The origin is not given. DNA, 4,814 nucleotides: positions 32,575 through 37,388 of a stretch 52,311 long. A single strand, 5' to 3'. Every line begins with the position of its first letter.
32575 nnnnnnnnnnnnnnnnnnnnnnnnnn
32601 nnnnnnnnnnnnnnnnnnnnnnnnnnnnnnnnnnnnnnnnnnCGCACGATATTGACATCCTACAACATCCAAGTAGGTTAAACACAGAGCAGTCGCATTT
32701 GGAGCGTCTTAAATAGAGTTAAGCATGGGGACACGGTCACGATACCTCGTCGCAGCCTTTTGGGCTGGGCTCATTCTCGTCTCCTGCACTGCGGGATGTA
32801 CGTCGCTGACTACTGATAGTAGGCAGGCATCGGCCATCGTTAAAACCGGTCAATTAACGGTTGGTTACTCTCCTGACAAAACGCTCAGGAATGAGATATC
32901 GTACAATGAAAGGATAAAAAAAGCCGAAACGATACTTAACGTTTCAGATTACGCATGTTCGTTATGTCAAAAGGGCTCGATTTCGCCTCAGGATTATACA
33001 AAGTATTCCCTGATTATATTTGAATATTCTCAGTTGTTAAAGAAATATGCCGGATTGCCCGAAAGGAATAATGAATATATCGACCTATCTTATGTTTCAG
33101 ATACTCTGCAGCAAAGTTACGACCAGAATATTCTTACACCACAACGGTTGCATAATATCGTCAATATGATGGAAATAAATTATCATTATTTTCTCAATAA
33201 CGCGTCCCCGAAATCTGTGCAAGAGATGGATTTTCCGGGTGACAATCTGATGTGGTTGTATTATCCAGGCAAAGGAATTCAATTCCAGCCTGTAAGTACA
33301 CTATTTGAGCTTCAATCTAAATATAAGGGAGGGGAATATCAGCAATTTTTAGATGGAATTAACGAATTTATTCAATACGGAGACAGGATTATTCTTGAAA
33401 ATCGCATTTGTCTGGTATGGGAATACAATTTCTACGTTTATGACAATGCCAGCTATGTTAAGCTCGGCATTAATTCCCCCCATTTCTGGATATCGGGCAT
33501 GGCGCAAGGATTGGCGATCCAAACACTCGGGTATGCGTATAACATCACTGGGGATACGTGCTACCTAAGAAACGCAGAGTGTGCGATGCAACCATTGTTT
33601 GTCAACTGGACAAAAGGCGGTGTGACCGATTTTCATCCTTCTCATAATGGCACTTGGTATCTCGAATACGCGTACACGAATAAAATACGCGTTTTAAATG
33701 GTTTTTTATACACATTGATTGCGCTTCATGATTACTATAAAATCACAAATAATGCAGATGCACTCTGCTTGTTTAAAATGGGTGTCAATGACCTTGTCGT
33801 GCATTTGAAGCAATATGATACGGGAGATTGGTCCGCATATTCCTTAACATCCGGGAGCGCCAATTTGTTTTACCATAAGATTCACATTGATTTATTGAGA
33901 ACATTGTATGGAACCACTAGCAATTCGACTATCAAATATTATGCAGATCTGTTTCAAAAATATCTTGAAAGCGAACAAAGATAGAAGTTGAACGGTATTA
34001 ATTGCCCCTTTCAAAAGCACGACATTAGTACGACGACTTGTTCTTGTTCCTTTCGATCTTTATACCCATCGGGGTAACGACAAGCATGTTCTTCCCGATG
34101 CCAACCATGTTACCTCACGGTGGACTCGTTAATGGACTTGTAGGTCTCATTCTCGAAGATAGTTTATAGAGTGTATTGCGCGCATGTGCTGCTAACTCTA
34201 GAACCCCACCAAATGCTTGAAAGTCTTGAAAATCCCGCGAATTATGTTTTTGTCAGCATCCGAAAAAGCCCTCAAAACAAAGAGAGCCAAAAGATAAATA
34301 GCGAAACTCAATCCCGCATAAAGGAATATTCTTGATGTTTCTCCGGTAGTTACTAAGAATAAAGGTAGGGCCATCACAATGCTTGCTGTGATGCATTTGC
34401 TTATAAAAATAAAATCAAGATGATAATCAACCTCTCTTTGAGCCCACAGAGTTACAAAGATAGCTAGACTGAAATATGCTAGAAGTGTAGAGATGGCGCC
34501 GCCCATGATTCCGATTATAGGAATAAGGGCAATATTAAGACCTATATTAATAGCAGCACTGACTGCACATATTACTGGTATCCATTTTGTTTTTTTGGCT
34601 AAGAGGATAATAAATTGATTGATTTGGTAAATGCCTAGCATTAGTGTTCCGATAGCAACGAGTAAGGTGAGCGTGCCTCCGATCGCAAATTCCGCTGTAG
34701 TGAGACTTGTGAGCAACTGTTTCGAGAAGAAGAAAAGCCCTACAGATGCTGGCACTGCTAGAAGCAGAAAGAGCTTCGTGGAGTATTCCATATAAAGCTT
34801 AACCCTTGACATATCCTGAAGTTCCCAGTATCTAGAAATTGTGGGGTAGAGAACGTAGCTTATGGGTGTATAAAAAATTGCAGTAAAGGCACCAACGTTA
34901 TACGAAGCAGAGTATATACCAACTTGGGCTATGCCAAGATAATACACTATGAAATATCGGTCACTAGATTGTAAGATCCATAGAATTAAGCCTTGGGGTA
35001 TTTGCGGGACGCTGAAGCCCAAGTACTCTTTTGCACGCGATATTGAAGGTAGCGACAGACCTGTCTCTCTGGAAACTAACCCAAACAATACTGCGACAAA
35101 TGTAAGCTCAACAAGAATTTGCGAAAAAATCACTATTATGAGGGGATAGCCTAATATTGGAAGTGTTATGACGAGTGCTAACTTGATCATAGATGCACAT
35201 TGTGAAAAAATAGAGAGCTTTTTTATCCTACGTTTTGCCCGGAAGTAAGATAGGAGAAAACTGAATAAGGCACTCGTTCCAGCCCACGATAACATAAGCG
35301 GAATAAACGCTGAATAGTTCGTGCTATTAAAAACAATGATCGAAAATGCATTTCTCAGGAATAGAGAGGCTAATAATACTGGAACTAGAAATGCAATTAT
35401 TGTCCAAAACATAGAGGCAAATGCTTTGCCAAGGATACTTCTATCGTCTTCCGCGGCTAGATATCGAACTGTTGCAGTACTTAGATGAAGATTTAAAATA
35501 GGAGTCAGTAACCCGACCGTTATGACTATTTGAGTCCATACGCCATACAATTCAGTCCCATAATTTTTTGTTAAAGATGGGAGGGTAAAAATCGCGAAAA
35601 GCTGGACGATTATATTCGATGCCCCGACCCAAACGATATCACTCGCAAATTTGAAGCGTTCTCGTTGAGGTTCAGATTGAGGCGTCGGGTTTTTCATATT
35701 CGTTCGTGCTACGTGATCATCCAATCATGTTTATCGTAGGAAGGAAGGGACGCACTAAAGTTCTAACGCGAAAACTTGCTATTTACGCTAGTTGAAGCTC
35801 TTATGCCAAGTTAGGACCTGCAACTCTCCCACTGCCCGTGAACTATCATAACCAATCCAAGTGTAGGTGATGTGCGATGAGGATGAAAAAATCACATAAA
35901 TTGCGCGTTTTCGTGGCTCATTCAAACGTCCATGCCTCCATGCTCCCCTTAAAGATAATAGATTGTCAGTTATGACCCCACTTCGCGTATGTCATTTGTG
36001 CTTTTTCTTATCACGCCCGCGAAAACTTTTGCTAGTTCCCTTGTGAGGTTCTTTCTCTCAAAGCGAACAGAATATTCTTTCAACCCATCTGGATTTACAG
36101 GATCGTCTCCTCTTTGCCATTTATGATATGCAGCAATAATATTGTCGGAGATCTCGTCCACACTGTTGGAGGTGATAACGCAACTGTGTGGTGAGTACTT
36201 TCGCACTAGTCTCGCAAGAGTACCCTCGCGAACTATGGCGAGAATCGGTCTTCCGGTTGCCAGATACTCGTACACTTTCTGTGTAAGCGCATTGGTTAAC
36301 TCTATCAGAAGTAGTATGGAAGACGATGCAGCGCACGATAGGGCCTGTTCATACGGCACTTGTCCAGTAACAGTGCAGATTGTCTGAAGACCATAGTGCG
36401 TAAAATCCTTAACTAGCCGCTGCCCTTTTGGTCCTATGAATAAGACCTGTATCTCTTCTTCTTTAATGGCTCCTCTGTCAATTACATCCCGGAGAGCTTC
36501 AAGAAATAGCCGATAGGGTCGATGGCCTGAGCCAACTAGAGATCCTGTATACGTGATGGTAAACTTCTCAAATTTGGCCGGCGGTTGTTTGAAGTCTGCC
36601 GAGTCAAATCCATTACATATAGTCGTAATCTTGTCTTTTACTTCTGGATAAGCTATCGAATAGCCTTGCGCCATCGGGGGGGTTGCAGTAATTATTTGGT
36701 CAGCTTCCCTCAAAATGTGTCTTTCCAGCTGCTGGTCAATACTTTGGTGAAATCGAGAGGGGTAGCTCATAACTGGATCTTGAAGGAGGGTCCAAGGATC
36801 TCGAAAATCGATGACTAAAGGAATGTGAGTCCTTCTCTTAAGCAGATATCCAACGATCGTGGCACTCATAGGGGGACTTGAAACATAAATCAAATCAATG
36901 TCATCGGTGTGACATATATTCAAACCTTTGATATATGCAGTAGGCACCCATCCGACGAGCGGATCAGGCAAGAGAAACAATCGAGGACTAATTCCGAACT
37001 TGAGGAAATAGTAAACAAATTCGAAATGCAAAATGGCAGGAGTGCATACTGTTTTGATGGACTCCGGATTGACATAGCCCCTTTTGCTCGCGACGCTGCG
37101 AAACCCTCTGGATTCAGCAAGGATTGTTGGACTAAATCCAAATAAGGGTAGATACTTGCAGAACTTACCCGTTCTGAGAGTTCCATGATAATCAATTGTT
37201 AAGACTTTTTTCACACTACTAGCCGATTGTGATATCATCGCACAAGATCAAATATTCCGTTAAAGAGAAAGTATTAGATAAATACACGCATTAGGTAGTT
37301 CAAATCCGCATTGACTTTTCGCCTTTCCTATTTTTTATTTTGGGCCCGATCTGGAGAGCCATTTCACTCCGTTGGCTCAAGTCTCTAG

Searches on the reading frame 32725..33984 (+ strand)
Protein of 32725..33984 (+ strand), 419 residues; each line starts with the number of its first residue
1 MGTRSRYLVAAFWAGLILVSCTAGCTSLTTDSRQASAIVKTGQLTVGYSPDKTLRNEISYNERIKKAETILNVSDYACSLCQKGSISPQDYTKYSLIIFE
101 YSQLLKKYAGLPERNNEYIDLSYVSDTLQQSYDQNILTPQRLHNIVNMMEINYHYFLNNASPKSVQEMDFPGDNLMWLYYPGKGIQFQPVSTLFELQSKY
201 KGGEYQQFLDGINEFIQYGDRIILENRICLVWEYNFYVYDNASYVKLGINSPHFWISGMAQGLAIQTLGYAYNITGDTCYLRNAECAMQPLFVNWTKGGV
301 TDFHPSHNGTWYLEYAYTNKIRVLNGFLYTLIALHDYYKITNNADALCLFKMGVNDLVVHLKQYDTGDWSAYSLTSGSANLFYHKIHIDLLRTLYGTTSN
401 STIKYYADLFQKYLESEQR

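Call 30: search_protein_families(library=pfam, proteins=[window:32725-33984:+])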
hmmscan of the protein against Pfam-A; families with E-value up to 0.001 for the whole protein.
window:32725-33984:+ (419 aa): 1 family
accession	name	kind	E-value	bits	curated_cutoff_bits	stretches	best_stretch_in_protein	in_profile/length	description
PF06662.19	C5-epim_C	-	2.2e-40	138.6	23.3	1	249-411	19-187/188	D-glucuronyl C5-epimerase C-terminus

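Call 83: search_protein_families(library=ncbifam, max_evalue=0.00001, proteins=[window:32725-33984:+])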
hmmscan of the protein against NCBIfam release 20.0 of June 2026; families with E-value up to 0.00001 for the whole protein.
window:32725-33984:+ (419 aa): 0 families

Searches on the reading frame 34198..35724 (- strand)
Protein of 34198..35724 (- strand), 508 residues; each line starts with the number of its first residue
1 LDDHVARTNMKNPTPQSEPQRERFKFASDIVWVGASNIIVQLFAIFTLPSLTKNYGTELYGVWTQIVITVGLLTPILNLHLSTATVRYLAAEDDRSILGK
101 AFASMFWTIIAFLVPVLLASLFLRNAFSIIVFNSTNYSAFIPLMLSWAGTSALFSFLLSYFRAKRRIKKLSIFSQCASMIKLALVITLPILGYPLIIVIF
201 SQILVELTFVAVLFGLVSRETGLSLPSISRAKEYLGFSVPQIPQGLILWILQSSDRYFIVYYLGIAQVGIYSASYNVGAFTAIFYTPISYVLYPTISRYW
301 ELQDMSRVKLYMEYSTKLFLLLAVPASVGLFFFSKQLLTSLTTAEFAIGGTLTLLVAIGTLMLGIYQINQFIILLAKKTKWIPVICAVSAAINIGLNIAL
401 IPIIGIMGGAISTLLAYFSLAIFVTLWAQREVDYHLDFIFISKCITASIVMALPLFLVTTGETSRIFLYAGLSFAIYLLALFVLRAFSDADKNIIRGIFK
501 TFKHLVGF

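Call 30: search_protein_families(library=pfam, proteins=[window:34198-35724:-])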
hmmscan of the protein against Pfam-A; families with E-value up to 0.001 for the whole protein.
window:34198-35724:- (508 aa): 4 families
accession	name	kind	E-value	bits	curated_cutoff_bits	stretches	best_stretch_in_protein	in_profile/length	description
PF01943.22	Polysacc_synt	-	4e-16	59.7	28.2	1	28-300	3-274/274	Polysaccharide biosynthesis protein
PF13440.11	Polysacc_synt_3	-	6.5e-14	52.3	23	1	60-344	11-286/293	Polysaccharide biosynthesis protein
PF03023.19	MurJ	-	5.8e-10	38.8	27.4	1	281-460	246-431/451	Lipid II flippase MurJ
PF01554.23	MatE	-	7.9e-07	29.3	24.9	1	246-397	7-159/161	MatE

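Call 83: search_protein_families(library=ncbifam, max_evalue=0.00001, proteins=[window:34198-35724:-])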
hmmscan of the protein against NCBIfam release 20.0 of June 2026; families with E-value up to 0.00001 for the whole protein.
window:34198-35724:- (508 aa): 2 families
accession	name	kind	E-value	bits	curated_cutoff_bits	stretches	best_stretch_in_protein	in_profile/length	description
NF050818.1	PolSacchBiosHfsF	equivalog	1.2e-16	60.8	700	1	36-484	12-460/468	polysaccharide biosynthesis protein HfsF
TIGR01695.1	murJ_mviN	equivalog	4.4e-09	35.6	235.55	1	279-484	271-496/506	murein biosynthesis integral membrane protein MurJ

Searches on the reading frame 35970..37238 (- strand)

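Call 30: search_protein_families(library=pfam, proteins=[window:35970-37238:-])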
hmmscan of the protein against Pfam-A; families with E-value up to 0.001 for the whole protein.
window:35970-37238:- (422 aa): 4 families
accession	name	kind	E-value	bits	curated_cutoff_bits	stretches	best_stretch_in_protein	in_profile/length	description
PF13579.12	Glyco_trans_4_4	-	8.2e-10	39.7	29.7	1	110-210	68-158/158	Glycosyl transferase 4-like domain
PF13439.12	Glyco_transf_4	-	1.2e-09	38.9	28.5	1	82-213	41-168/170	Glycosyltransferase Family 4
PF13692.12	Glyco_trans_1_4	-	3.2e-08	34.4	27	1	226-371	2-140/142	Glycosyl transferases group 1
PF00534.26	Glycos_transf_1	-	3.3e-08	33.7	26.4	1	224-374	14-159/172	Glycosyl transferases group 1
